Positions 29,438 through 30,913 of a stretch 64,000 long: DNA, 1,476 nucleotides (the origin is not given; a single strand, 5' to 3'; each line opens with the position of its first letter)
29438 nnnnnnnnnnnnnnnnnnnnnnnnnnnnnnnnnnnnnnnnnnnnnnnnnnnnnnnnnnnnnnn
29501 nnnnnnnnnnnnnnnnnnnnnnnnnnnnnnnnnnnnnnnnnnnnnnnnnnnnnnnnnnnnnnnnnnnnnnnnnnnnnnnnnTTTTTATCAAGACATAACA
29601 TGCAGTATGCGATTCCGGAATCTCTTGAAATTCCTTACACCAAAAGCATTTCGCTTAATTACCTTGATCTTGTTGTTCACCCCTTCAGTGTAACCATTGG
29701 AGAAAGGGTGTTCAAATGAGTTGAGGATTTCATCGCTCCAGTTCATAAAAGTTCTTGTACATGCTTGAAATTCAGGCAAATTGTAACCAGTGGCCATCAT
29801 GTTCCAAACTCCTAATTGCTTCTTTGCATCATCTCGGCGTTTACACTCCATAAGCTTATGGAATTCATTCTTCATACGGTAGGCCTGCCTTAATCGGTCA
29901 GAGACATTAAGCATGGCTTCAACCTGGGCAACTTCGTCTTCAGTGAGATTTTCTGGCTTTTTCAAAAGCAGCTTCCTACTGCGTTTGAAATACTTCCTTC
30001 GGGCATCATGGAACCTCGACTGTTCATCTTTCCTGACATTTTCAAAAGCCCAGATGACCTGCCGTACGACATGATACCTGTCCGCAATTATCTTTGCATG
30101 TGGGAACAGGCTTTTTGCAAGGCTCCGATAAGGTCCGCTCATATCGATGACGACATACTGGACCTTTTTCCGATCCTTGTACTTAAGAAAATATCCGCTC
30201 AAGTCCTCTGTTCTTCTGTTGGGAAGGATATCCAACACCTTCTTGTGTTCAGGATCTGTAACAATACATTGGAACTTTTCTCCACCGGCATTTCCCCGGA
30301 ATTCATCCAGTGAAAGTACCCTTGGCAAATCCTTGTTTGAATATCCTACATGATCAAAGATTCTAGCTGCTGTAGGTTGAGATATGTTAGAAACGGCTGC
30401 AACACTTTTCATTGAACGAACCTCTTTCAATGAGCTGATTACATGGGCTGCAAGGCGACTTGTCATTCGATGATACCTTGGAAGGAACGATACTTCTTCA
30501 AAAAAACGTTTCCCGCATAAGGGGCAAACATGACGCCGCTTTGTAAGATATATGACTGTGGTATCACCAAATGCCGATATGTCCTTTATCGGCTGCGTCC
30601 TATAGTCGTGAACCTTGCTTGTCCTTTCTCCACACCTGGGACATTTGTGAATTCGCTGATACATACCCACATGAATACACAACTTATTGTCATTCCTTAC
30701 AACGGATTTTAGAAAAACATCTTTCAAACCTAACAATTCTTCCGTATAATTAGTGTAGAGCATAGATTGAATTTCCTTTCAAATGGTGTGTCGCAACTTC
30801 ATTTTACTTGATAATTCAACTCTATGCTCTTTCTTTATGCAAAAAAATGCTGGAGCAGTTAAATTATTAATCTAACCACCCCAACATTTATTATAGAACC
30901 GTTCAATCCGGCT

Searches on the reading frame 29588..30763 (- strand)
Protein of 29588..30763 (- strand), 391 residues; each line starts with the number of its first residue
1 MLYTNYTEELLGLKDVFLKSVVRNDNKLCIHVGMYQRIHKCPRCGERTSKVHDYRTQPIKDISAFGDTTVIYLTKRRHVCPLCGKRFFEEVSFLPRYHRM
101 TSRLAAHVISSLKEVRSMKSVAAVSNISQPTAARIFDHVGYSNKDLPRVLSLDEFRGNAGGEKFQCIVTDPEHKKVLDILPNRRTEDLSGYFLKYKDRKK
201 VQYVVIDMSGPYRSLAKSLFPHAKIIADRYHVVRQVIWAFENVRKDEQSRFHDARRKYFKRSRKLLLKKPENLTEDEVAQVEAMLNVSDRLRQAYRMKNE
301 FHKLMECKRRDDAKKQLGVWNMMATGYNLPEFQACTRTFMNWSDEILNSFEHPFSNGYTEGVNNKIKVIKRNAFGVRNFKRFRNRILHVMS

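Call 71: search_protein_families(library=pfam, proteins=[window:29588-30763:-], max_evalue=0.0001)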
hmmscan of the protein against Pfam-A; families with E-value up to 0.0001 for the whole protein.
window:29588-30763:- (391 aa): 3 families
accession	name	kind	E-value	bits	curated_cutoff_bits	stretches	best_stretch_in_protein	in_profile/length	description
PF01610.23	DDE_Tnp_ISL3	-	1.2e-74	251.6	23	1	150-386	1-240/240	Transposase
PF14690.11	Zn_ribbon_ISL3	-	2e-11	44.5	25.5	1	39-83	3-47/47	zinc-finger of transposase IS204/IS1001/IS1096/IS1165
PF13542.12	HTH_Tnp_ISL3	-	7.7e-10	38.5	27.4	1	89-139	1-50/51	Helix-turn-helix domain of transposase family ISL3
